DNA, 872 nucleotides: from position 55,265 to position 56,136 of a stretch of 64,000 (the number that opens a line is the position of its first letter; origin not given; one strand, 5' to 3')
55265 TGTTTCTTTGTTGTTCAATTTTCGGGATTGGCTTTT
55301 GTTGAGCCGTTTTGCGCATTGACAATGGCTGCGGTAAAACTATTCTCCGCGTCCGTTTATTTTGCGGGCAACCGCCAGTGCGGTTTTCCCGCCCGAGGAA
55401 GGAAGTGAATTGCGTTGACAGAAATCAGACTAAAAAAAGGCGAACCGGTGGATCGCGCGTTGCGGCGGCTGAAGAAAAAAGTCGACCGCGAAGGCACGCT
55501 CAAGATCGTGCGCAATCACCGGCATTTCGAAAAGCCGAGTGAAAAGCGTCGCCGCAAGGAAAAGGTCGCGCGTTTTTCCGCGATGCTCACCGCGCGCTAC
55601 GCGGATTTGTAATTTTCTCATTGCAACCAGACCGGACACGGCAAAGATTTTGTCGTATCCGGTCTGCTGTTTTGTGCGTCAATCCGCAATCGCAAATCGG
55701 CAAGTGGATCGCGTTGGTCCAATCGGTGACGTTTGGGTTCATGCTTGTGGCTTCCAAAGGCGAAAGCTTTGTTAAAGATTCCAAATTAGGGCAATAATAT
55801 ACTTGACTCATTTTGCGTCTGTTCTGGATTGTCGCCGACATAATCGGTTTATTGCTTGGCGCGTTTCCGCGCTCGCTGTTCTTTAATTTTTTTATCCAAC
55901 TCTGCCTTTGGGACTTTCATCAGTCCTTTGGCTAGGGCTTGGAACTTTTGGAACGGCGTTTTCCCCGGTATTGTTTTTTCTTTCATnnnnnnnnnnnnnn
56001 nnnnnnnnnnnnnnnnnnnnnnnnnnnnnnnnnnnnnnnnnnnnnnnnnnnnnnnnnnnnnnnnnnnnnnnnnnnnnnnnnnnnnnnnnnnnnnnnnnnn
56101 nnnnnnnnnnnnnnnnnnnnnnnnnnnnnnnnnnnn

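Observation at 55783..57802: IS1595-family element with a proteasome-beta/HslV-like passenger gene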

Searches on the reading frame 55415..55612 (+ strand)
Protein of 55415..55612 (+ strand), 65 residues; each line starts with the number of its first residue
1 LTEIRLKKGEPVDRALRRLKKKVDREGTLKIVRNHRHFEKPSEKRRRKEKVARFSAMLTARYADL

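Call 4: search_protein_families(library=pfam, proteins=[window:55415-55612:+], max_evalue=1)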
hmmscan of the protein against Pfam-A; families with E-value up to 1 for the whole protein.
window:55415-55612:+ (65 aa): 1 family
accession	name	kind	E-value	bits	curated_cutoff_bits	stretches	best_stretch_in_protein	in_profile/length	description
PF01165.25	Ribosomal_S21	-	7.7e-18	64.4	27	1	4-52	2-50/55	Ribosomal protein S21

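Call 66: find_encoding_contigs(protein=window:55415-55612:+, flank=4000, max_places=10)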
Protein window:55415-55612:+ (65 aa): 19 contigs read that carry it; 10 places shown.
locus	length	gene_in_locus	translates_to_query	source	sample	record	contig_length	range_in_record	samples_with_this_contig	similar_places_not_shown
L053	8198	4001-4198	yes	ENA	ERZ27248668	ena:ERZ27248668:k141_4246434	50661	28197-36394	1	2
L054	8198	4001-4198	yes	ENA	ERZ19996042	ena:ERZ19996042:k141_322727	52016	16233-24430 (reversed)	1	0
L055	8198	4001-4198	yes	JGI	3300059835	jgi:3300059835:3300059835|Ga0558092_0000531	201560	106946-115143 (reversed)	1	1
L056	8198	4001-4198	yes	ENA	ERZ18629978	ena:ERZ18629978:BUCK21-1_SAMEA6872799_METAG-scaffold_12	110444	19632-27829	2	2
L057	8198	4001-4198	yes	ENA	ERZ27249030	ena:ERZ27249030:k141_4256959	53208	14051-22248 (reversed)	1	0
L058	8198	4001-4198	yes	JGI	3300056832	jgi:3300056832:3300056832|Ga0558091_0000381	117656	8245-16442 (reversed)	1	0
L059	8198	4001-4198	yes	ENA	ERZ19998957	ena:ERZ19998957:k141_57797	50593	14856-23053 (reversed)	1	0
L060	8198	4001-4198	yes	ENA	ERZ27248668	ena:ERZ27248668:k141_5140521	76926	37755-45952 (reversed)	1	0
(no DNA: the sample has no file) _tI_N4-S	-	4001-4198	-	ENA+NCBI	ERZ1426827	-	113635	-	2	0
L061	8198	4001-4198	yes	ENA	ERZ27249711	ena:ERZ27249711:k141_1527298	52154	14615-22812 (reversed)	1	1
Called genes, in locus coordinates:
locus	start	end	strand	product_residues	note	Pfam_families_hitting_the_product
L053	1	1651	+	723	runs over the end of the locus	PF00270:DEAD, PF00271:Helicase_C, PF16124:RecQ_Zn_bind, PF09382:RQC, PF00570:HRDC, PF11408:Helicase_Sgs1 (weak), PF14493:HTH_40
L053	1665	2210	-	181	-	PF01641:SelR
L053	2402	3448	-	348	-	PF00989:PAS (weak), PF08448:PAS_4, PF13426:PAS_9, PF13188:PAS_8 (weak), PF02518:HATPase_c, PF13581:HATPase_c_2 (faint)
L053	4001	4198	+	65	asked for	PF01165:Ribosomal_S21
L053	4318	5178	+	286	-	PF01261:AP_endonuc_2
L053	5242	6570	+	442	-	PF01743:PolyA_pol, PF12627:PolyA_pol_RNAbd, PF01966:HD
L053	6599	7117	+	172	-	-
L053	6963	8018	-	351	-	PF00150:Cellulase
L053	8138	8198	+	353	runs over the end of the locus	PF00753:Lactamase_B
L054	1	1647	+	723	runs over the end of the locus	PF00270:DEAD, PF00271:Helicase_C, PF16124:RecQ_Zn_bind, PF09382:RQC, PF00570:HRDC, PF11408:Helicase_Sgs1 (weak), PF14493:HTH_40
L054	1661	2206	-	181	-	PF01641:SelR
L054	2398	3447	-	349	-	PF00989:PAS (weak), PF08448:PAS_4, PF13426:PAS_9, PF13188:PAS_8 (weak), PF02518:HATPase_c, PF13581:HATPase_c_2 (faint)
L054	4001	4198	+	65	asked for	PF01165:Ribosomal_S21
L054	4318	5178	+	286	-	PF01261:AP_endonuc_2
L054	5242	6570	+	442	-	PF01743:PolyA_pol, PF12627:PolyA_pol_RNAbd, PF01966:HD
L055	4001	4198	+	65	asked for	PF01165:Ribosomal_S21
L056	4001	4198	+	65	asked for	PF01165:Ribosomal_S21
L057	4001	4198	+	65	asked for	PF01165:Ribosomal_S21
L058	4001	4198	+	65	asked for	PF01165:Ribosomal_S21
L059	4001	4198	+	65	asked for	PF01165:Ribosomal_S21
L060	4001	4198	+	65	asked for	PF01165:Ribosomal_S21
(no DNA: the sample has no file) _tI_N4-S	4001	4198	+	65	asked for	PF01165:Ribosomal_S21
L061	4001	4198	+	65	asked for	PF01165:Ribosomal_S21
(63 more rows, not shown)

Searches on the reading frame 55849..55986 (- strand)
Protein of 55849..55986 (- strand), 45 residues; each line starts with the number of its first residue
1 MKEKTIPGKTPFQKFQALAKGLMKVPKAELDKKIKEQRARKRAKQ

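Call 4: search_protein_families(library=pfam, proteins=[window:55849-55986:-], max_evalue=1)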
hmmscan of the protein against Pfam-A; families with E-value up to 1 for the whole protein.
window:55849-55986:- (45 aa): 0 families

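Call 7: search_protein_families(library=ncbifam, proteins=[window:55849-55986:-], max_evalue=1)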
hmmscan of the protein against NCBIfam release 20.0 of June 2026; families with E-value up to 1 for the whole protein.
window:55849-55986:- (45 aa): 0 families

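Call 56: search_protein_families(library=padloc, proteins=[window:55849-55986:-], max_evalue=0.01)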
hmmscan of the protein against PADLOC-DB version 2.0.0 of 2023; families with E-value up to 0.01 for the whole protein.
window:55849-55986:- (45 aa): 0 families

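Call 57: search_protein_families(library=phrogs, proteins=[window:55849-55986:-], max_evalue=0.01)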
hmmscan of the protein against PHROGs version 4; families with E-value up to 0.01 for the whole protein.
window:55849-55986:- (45 aa): 0 families

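Call 78: find_homologous_proteins(query=window:55849-55986:-, max_evalue=0.001)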
Query window:55849-55986:- (45 aa): 37 proteins with E <= 0.001 among 38 candidates.
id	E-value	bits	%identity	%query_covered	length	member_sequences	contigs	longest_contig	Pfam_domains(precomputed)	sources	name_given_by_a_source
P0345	2.8e-19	84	100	100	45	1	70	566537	-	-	-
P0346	2.0e-17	78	91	100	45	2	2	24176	-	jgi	jgi:hypothetical protein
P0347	9.0e-17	76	93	93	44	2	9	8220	-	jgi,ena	jgi:hypothetical protein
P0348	9.5e-17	76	91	100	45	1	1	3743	-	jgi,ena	jgi:hypothetical protein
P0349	2.2e-16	75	89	100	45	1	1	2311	-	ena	-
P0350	1.1e-15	73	84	100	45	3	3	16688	-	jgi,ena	jgi:hypothetical protein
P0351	2.0e-15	72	84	100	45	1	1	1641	-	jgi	jgi:hypothetical protein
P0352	2.8e-15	72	84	100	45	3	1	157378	-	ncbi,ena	-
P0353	6.5e-15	71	86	96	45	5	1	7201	-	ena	-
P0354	9.3e-15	70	87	100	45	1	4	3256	-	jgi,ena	jgi:hypothetical protein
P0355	1.9e-14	69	84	100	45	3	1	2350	-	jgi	jgi:hypothetical protein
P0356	2.1e-14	69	86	93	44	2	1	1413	-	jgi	jgi:hypothetical protein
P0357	2.2e-14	69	84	100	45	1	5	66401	-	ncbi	-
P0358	2.3e-14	69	84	100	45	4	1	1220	-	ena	-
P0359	2.8e-14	69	81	82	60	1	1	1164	-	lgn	-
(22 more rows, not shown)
